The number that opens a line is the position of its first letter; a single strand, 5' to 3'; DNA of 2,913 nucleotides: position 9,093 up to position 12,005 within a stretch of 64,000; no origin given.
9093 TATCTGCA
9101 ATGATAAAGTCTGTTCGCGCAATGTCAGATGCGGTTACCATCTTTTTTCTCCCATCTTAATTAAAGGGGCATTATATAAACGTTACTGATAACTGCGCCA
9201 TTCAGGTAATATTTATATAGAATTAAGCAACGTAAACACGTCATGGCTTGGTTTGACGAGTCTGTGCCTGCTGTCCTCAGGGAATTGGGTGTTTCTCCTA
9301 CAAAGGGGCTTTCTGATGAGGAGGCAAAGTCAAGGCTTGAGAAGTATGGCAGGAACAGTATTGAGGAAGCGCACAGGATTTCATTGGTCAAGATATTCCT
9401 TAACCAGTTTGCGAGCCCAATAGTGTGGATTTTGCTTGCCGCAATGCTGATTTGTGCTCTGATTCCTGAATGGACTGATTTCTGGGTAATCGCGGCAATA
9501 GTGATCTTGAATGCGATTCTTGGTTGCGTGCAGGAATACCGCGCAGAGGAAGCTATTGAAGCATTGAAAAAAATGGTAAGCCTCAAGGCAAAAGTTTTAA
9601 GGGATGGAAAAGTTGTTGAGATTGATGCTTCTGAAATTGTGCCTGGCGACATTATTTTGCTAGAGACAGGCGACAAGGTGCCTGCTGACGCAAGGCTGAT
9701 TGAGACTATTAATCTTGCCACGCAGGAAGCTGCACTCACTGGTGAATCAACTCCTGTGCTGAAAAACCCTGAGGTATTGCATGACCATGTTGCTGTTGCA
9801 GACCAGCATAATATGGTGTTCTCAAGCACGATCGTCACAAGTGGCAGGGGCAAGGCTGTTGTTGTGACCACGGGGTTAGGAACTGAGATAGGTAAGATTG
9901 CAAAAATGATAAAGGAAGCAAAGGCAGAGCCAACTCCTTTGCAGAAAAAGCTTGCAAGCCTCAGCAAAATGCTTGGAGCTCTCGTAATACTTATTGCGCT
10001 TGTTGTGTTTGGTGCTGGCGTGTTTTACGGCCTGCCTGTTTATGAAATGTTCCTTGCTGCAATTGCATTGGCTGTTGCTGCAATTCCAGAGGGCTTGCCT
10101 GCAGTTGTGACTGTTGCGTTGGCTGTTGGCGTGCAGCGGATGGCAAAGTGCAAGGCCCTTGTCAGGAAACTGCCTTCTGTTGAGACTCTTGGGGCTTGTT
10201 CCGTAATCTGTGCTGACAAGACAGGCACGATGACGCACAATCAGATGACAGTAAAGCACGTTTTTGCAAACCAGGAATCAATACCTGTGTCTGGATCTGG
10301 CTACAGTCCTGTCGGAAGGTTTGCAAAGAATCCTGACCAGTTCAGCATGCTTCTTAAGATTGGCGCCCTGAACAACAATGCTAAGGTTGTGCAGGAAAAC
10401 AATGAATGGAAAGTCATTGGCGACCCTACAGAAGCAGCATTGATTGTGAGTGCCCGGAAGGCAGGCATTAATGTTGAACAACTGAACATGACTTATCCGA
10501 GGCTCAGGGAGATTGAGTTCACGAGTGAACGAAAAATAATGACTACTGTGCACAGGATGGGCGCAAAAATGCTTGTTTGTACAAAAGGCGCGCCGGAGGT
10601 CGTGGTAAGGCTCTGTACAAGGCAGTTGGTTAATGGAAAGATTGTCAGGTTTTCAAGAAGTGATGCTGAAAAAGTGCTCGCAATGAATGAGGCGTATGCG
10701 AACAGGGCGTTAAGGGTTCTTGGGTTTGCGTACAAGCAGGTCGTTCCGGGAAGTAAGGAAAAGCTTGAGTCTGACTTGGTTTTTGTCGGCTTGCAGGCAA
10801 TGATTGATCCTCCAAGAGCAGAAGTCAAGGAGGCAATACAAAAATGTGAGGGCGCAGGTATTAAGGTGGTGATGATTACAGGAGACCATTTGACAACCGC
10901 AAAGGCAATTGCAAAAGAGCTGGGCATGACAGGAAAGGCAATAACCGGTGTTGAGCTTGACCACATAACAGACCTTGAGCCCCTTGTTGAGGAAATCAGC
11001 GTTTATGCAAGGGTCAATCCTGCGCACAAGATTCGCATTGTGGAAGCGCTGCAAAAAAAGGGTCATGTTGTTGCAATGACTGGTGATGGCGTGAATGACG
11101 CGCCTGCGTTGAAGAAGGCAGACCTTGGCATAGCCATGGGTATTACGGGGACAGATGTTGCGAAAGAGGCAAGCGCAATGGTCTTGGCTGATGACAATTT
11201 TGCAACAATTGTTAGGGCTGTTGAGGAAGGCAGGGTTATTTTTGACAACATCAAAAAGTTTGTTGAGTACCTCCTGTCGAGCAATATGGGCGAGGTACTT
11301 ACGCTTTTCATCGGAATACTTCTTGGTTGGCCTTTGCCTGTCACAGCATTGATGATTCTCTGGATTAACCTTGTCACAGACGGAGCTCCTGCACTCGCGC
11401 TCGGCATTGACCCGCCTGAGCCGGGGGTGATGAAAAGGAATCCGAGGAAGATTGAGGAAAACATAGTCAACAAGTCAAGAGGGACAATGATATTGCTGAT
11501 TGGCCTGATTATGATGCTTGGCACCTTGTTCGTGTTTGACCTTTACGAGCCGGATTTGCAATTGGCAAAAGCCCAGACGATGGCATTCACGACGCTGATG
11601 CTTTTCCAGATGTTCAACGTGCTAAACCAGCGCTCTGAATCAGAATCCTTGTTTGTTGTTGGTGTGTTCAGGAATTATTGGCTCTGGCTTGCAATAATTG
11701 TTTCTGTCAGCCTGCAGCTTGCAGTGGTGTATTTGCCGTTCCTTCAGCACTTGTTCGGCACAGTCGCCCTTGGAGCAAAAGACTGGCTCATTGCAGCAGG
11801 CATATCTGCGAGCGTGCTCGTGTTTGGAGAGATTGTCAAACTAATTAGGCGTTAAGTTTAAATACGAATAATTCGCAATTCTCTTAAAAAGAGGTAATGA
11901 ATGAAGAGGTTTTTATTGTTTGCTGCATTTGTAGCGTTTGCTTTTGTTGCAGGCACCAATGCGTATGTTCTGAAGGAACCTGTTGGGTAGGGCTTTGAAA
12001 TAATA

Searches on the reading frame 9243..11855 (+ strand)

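Call 70: search_protein_families(library=pfam, proteins=[window:9243-11855:+], max_evalue=0.001)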
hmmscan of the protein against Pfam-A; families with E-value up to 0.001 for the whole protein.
window:9243-11855:+ (870 aa): 7 families
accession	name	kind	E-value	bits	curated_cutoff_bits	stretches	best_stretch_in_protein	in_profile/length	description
PF00122.25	E1-E2_ATPase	-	3.3e-58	196.6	28.1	1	111-302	2-180/181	E1-E2 ATPase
PF00689.26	Cation_ATPase_C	-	2.2e-57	194.1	27.3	1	697-868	1-175/175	Cation transporting ATPase, C-terminus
PF13246.12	Cation_ATPase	-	3.6e-25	88.2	21.7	1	375-460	1-90/91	Cation transport ATPase (P-type)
PF00702.32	Hydrolase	-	2.6e-21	77.3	26.4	1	514-627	87-191/191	haloacid dehalogenase-like hydrolase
PF00690.31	Cation_ATPase_N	-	1.4e-20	73.1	20.4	1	6-71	4-69/69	Cation transporter/ATPase, N-terminus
PF08282.18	Hydrolase_3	-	6e-07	29.9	20.9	0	601-657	197-252/255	haloacid dehalogenase-like hydrolase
PF12710.13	HAD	-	3.4e-05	24.8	27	1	506-624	67-189/189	haloacid dehalogenase-like hydrolase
